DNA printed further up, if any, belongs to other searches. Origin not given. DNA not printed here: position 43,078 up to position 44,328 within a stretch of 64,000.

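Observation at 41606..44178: Candidate novel multi-gene toxin/defence operon: 316-aa unknown + PIN + membrane-tethered HNH + two small proteins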

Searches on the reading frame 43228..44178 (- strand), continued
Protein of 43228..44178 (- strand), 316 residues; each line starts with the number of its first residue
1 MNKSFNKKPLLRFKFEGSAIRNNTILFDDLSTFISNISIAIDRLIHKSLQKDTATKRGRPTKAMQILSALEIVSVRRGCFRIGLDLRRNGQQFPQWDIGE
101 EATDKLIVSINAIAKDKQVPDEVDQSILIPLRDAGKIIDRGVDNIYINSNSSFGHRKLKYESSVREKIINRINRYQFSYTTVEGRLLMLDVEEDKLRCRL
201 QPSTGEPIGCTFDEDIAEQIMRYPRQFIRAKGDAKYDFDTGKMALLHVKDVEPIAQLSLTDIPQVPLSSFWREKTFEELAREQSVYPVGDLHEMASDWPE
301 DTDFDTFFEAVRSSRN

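Call 53: find_homologous_proteins(query=A5, max_evalue=0.00001)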
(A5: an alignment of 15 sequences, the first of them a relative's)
Query A5 (15 sequences) (316 aa, profile of the alignment): 27 proteins with E <= 0.00001 among 8000 candidates.
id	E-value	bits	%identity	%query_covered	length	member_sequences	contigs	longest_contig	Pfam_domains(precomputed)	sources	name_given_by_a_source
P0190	3.5e-113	396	100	100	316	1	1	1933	-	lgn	-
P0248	8.4e-109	382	75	100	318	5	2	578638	-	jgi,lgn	jgi:hypothetical protein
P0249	6.0e-108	379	59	100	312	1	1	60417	-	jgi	jgi:hypothetical protein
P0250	2.4e-107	377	82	100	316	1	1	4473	-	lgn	-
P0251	3.0e-106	373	72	100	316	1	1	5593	-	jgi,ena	-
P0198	6.0e-106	372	43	98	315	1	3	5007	-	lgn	-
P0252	1.1e-105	371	43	98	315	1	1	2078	-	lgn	-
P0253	1.2e-104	368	78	100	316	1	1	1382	-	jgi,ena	-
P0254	5.7e-104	366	44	99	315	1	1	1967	-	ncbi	-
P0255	7.2e-103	362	69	100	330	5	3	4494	-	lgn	-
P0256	2.6e-102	360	52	99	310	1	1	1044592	-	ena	-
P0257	1.4e-101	358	78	100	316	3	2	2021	-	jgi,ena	-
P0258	2.1e-101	357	55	97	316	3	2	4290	-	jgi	jgi:hypothetical protein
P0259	9.9e-101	355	67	99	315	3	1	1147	-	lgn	-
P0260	2.3e-100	354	70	100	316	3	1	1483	-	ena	-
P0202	1.6e-81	292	24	87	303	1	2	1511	-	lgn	-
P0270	3.5e-69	251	24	90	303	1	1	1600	-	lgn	-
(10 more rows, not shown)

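Call 54: find_encoding_contigs(protein=P0248, flank=4000, max_places=2)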
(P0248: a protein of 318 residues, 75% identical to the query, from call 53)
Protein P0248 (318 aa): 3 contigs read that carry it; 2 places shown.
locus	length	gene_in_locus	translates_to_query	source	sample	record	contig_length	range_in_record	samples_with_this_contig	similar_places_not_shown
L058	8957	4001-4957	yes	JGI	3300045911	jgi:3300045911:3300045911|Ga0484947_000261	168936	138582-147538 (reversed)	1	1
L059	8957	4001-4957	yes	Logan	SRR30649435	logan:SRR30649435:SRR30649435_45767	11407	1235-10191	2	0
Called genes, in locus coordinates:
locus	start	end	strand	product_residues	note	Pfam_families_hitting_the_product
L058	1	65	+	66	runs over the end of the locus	PF01381:HTH_3, PF13560:HTH_31, PF22495:HTH_92 (weak)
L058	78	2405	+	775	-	PF04313:HSDR_N (faint), PF00270:DEAD, PF04851:ResIII, PF18766:SWI2_SNF2, PF08463:EcoEI_R_C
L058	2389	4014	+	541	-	PF12161:HsdM_N (weak), PF02384:N6_Mtase, PF01170:UPF0020, PF07669:Eco57I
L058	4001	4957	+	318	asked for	-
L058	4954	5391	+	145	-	PF01850:PIN (weak)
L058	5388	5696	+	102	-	-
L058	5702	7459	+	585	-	PF01420:Methylase_S (weak)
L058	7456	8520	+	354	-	PF05066:HARE-HTH, PF25318:WHD_GDS1 (faint), PF05066:HARE-HTH, PF04471:Mrr_cat, PF22722:NA-iREase1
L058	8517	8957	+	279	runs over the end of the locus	-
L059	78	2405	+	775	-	PF04313:HSDR_N (faint), PF00270:DEAD, PF04851:ResIII, PF18766:SWI2_SNF2, PF08463:EcoEI_R_C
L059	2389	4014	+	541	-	PF12161:HsdM_N (weak), PF02384:N6_Mtase, PF01170:UPF0020, PF07669:Eco57I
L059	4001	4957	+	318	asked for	-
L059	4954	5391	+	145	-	PF01850:PIN (weak)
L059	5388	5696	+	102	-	-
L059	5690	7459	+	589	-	PF01420:Methylase_S (weak)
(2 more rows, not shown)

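Call 55: find_encoding_contigs(protein=P0256, flank=4000, max_places=2)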
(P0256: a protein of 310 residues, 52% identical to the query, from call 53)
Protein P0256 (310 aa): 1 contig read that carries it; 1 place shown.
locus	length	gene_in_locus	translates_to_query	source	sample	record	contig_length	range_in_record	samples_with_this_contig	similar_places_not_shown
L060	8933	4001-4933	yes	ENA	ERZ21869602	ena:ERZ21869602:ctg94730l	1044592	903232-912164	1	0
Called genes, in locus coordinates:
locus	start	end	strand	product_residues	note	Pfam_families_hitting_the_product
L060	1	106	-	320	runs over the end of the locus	PF07719:TPR_2 (faint), PF25063:ARM_TT21_C, PF12895:ANAPC3 (faint), PF13424:TPR_12 (faint), PF00515:TPR_1 (faint), PF13176:TPR_7 (faint), PF13181:TPR_8 (faint), PF13414:TPR_11 (faint), +4 more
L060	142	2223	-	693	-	PF00933:Glyco_hydro_3, PF01915:Glyco_hydro_3_C, PF14310:Fn3-like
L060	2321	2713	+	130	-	-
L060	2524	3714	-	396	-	PF03417:AAT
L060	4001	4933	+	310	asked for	-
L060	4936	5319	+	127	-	PF01850:PIN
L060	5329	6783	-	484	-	PF02321:OEP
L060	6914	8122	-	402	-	PF12704:MacB_PCD, PF02687:FtsX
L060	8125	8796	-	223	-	PF02463:SMC_N (faint), PF00005:ABC_tran, PF13304:AAA_21 (faint)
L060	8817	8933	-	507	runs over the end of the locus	PF25917:BSH_RND, PF25954:Beta-barrel_RND_2, PF25990:Beta-barrel_YknX, PF25967:RND-MFP_C, PF25989:YknX_C (weak)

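Call 56: find_encoding_contigs(protein=P0202, flank=4000, max_places=2)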
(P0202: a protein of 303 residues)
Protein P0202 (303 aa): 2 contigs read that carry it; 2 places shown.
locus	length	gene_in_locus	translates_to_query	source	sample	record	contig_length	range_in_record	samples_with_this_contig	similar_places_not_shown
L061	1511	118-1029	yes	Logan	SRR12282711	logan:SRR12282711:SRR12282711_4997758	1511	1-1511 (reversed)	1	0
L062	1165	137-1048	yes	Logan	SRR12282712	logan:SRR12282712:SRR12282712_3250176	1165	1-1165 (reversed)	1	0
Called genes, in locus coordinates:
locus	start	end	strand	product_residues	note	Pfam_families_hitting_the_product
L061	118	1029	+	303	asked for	-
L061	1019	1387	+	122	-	PF05016:ParE_toxin (weak), PF06296:RelE (weak)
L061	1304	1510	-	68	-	?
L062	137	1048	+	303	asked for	-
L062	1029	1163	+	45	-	?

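Call 57: find_encoding_contigs(protein=P0270, flank=4000, max_places=2)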
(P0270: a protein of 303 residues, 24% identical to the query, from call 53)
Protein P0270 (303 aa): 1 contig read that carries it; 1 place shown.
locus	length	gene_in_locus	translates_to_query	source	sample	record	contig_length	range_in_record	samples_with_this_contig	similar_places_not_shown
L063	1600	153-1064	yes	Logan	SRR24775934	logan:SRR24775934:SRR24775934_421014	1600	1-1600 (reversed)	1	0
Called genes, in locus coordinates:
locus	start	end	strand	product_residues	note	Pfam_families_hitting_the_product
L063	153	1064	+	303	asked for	-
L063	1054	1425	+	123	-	PF06296:RelE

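Call 64: search_protein_families(library=phrogs, proteins=[window:43228-44178:-], max_evalue=0.01)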
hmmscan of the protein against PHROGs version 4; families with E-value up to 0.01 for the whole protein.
window:43228-44178:- (316 aa): 0 families

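Call 76: find_encoding_contigs(protein=P0007, flank=6000, max_places=2)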
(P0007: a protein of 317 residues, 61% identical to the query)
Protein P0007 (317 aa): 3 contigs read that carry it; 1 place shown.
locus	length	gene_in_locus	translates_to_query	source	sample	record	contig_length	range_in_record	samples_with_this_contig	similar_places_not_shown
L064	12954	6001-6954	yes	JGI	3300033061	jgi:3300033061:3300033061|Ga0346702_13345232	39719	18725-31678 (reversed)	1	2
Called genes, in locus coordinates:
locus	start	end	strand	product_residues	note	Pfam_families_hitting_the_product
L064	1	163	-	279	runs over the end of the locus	PF00210:Ferritin, PF02915:Rubrerythrin, PF03232:COQ7 (faint), PF09537:DUF2383 (faint), PF19825:DUF6306 (faint), PF12902:Ferritin-like (weak), PF13668:Ferritin_2 (faint), PF00210:Ferritin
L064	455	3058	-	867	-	PF00403:HMA, PF00122:E1-E2_ATPase, PF00702:Hydrolase, PF12710:HAD (weak), PF04945:YHS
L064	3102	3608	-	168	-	-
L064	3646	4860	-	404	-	-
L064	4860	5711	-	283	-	PF03400:DDE_Tnp_IS1 (faint)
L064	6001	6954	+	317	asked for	-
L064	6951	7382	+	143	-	PF01850:PIN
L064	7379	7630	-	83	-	-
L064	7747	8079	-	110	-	PF02311:AraC_binding (weak), PF07883:Cupin_2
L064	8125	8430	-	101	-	-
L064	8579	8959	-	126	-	PF00581:Rhodanese (weak)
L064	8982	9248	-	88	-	PF06902:Fer4_19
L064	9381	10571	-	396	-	PF00753:Lactamase_B, PF19583:ODP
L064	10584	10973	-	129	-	PF13596:PAS_10, PF08448:PAS_4 (weak)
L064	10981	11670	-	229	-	PF01613:Flavin_Reduct, PF00301:Rubredoxin, PF21349:RUBY_RBDX (faint)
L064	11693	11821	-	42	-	-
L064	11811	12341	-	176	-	PF02915:Rubrerythrin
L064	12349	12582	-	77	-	PF01206:TusA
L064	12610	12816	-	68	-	-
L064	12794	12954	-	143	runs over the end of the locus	PF01592:NifU_N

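Call 77: find_encoding_contigs(protein=P0037, flank=6000, max_places=1)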
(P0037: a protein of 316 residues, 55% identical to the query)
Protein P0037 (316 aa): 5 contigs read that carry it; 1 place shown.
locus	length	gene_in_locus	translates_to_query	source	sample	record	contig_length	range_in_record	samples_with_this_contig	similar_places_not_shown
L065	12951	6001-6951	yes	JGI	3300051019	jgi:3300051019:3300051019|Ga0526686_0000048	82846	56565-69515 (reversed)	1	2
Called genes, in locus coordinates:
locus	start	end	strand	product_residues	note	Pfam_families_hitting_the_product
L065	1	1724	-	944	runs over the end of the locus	PF07517:SecA_DEAD, PF01043:SecA_PP_bind, PF21090:P-loop_SecA, PF07516:SecA_SW, PF02810:SEC-C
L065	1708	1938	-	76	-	PF09413:DUF2007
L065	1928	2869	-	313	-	PF13793:Pribosyltran_N, PF00156:Pribosyltran, PF14572:Pribosyl_synth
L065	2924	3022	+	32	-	-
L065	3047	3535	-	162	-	PF13482:RNase_H_2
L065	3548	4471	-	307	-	PF00291:PALP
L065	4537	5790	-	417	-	PF00464:SHMT, PF00155:Aminotran_1_2, PF01212:Beta_elim_lyase (weak)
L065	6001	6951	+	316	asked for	-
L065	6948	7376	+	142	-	PF01850:PIN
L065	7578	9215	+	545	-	PF06418:CTP_synth_N, PF00117:GATase, PF07722:Peptidase_C26 (weak)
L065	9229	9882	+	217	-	PF00923:TAL_FSA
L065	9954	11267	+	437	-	PF07498:Rho_N, PF07497:Rho_RNA_bind, PF08206:OB_RNB (weak), PF00006:ATP-synt_ab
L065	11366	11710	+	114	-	-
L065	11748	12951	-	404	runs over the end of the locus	PF04542:Sigma70_r2, PF04545:Sigma70_r4, PF08281:Sigma70_r4_2, PF02577:BFN_dom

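Call 78: find_encoding_contigs(protein=P0084, flank=6000, max_places=1)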
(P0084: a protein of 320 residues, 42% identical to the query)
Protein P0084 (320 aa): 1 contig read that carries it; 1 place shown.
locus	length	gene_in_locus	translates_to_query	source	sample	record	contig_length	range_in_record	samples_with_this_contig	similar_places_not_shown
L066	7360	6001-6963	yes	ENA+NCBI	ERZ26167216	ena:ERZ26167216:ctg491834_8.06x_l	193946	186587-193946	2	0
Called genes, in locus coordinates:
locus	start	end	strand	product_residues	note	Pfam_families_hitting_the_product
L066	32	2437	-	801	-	PF13662:Toprim_4 (weak)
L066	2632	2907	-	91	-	PF12728:HTH_17 (weak)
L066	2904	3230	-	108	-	-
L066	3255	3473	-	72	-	-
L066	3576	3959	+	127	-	PF12844:HTH_19, PF13560:HTH_31, PF01381:HTH_3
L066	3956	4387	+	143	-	PF06114:Peptidase_M78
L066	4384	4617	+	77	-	-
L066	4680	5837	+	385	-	PF14659:Phage_int_SAM_3, PF00589:Phage_integrase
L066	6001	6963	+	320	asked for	-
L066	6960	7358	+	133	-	?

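Call 79: search_protein_families(library=padloc, proteins=[L058:4001-4957:+, L058:4954-5391:+, L058:5388-5696:+, L060:4001-4933:+, L060:4936-5319:+, L061:118-1029:+, L061:1019-1387:+, L063:1054-1425:+, L005:6001-6936:+, L005:6963-7343:+], max_evalue=0.01)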
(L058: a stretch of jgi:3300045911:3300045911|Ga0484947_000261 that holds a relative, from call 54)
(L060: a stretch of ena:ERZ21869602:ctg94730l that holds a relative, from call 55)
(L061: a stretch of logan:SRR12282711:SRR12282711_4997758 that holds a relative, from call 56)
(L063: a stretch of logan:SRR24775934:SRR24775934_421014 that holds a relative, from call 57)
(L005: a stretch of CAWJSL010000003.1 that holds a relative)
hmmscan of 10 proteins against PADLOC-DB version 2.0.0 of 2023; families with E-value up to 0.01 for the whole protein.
L058:4001-4957:+ (318 aa): 2 families
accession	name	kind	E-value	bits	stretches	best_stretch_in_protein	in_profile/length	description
PDLC04574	PDC-M32A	-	7.5e-07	26.4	1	147-230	141-223/376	-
PDLC04575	PDC-M32A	-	2.1e-05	21.8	1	62-224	59-216/375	-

L058:4954-5391:+ (145 aa): 0 families

L058:5388-5696:+ (102 aa): 2 families
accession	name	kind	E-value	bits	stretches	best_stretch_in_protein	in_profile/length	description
PDLC04923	PDC-S14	-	0.001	16.2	1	22-65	69-115/320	-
PDLC04925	PDC-S14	-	0.0036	14.3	1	22-63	61-104/301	-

L060:4001-4933:+ (310 aa): 2 families
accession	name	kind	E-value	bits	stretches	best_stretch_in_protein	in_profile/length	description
PDLC04574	PDC-M32A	-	4.7e-07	27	1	59-229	57-224/376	-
PDLC04575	PDC-M32A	-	3e-05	21.3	1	62-228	59-227/375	-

L060:4936-5319:+ (127 aa): 0 families

L061:118-1029:+ (303 aa): 1 family
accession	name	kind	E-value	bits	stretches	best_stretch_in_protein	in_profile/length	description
PDLC04749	PDC-M63B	-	0.0046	14.1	1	6-71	61-127/309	-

L061:1019-1387:+ (122 aa): 0 families

L063:1054-1425:+ (123 aa): 0 families

L005:6001-6936:+ (312 aa): 2 families
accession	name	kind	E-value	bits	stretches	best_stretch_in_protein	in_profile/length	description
PDLC04575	PDC-M32A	-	2.9e-10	37.8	1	66-262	61-258/375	-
PDLC04574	PDC-M32A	-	6.9e-09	33.1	1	65-256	61-253/376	-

L005:6963-7343:+ (127 aa): 0 families

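Call 90: search_protein_families(library=pfam, alignment_id=A5, max_evalue=0.01)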
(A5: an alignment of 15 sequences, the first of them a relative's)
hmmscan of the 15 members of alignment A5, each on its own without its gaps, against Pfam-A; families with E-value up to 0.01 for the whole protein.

A. member 1, P0190 (316 aa): 0 families

B. families by the number of members that match (of 15 scanned): 0 families

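Call 91: search_protein_families(library=ncbifam, alignment_id=A5, max_evalue=0.01)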
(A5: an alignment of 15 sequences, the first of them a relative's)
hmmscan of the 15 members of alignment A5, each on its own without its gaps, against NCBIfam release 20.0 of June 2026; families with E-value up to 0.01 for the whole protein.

A. member 1, P0190 (316 aa): 0 families

B. families by the number of members that match (of 15 scanned): 2 families
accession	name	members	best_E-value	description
NF050107.1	TA_RelN_antitoxin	2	8.2e-06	type II toxin-antitoxin system RelN family antitoxin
NF050098.1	MoeA_actino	1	0.0027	molybdopterin molybdotransferase MoeA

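Call 92: search_protein_families(library=ncbifam, proteins=[P0203, P0202, P0214], max_evalue=1)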
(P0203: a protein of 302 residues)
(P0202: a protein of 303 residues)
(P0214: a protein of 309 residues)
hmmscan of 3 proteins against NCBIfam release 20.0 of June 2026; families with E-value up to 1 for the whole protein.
P0203 (302 aa): 1 family
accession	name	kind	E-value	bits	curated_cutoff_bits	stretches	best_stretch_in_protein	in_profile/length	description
NF050107.1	TA_RelN_antitoxin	domain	9.1e-06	26.2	70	1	270-299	50-79/79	type II toxin-antitoxin system RelN family antitoxin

P0202 (303 aa): 1 family
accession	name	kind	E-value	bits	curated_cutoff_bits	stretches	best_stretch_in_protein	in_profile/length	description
NF050107.1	TA_RelN_antitoxin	domain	8.2e-06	26.4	70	1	271-301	49-79/79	type II toxin-antitoxin system RelN family antitoxin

P0214 (309 aa): 2 families
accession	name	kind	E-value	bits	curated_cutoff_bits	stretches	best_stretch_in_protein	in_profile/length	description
NF050107.1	TA_RelN_antitoxin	domain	0.021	15.4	70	1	278-301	50-73/79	type II toxin-antitoxin system RelN family antitoxin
NF047699.2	sulf_reg_SurR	exception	0.074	12.7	250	1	208-247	150-189/221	sulfur metabolism transcriptional regulator SurR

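Call 110: find_encoding_contigs(protein=P0003, flank=3000, max_places=2)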
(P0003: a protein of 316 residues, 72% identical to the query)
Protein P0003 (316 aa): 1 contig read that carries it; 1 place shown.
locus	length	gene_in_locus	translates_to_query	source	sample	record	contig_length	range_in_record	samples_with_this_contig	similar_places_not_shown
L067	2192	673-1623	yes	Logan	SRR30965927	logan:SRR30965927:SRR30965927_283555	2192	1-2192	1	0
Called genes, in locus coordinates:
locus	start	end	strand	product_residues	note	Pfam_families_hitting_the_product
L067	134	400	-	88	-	PF00565:SNase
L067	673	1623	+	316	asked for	-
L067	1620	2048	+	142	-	PF01850:PIN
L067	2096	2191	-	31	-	?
